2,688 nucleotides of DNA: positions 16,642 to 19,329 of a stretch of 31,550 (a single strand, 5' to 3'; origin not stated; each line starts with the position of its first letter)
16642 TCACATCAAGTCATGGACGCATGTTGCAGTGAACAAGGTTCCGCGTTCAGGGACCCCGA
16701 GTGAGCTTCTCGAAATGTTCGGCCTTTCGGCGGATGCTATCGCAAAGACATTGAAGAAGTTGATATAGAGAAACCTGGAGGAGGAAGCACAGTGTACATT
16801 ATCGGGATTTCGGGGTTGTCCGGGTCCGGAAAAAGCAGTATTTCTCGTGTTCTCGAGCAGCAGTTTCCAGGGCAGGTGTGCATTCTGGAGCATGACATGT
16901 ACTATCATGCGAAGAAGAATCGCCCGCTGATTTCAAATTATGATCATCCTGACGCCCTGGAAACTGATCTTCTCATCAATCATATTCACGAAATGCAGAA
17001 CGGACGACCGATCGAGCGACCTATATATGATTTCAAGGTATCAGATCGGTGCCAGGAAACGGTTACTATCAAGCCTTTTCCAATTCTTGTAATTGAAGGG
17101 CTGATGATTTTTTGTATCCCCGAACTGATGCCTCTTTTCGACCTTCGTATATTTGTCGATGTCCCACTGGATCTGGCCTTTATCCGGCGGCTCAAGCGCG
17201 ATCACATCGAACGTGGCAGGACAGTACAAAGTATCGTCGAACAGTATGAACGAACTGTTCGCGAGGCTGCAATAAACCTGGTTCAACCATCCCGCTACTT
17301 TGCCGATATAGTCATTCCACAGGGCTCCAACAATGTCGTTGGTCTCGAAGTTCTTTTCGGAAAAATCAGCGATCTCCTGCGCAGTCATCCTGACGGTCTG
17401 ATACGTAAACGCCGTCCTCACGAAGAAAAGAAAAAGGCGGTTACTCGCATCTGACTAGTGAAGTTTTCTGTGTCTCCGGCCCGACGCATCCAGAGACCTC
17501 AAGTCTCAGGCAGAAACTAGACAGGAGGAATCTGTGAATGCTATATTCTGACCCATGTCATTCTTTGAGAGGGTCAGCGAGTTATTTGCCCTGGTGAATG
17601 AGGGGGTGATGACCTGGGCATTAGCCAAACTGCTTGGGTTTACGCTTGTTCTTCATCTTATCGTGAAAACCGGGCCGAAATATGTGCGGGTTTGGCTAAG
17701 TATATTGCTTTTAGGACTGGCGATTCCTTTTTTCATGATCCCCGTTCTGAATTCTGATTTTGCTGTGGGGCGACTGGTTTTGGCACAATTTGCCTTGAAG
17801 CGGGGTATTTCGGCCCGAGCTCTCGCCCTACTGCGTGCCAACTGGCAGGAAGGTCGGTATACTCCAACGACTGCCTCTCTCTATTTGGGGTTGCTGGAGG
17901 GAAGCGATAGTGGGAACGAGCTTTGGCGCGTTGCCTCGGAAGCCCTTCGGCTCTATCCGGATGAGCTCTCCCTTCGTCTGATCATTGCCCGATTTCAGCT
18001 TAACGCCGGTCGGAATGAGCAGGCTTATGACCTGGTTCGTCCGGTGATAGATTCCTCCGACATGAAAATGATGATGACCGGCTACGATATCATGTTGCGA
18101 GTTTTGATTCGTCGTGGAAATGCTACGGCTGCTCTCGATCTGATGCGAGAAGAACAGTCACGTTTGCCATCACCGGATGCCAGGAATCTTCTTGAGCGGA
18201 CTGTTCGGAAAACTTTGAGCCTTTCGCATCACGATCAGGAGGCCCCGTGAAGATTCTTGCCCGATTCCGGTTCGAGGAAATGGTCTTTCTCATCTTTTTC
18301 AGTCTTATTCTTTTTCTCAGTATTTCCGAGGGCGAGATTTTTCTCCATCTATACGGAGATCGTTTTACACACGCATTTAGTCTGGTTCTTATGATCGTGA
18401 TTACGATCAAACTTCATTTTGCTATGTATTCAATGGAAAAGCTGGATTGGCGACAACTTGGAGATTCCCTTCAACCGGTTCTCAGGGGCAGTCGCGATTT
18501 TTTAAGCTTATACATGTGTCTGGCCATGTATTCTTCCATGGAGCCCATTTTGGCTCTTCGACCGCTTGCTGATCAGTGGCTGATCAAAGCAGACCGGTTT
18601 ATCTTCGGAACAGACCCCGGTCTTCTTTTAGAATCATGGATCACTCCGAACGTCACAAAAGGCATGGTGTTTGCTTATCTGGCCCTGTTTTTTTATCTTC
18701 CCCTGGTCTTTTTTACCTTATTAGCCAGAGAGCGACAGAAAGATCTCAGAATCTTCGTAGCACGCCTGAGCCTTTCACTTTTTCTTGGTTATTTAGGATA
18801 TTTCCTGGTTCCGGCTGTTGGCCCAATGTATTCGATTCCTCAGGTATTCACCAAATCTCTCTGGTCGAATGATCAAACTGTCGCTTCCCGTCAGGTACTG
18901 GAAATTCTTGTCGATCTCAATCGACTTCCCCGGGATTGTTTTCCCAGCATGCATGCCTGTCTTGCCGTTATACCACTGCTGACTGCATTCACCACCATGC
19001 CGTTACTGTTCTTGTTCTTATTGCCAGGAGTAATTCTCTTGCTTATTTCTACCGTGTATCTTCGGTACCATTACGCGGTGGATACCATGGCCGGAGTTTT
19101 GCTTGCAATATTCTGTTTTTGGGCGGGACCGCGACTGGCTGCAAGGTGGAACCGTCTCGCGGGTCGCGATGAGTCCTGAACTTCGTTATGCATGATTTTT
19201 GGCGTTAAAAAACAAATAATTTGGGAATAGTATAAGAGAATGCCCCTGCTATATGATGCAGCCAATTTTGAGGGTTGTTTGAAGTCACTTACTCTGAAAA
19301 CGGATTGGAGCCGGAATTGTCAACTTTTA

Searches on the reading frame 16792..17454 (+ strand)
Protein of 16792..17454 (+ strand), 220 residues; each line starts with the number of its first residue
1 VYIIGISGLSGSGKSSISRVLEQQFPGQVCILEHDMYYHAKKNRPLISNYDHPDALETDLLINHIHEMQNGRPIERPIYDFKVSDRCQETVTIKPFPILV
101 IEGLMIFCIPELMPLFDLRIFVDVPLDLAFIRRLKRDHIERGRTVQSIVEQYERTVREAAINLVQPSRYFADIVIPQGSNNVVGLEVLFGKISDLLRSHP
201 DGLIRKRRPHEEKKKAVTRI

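Call 11: search_protein_families(library=pfam, proteins=[window:16792-17454:+])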
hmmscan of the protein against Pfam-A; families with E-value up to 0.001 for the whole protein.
window:16792-17454:+ (220 aa): 2 families
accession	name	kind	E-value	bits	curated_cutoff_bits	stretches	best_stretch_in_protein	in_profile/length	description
PF00485.24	PRK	-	6.1e-34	118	22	1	3-182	1-194/196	Phosphoribulokinase / Uridine kinase family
PF13238.12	AAA_18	-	2.3e-05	25.3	29.4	1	4-143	1-118/128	AAA domain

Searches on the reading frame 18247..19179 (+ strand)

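Call 32: search_protein_families(library=pfam, proteins=[window:18247-19179:+])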
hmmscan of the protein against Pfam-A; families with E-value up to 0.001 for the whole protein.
window:18247-19179:+ (310 aa): 2 families
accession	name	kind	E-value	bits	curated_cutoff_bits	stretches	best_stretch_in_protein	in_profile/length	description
PF14378.12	PAP2_3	-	2.3e-19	70.4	27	1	110-292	1-189/190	PAP2 superfamily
PF01569.27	PAP2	-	1.3e-10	41.5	27.2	1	214-300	47-127/130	PAP2 superfamily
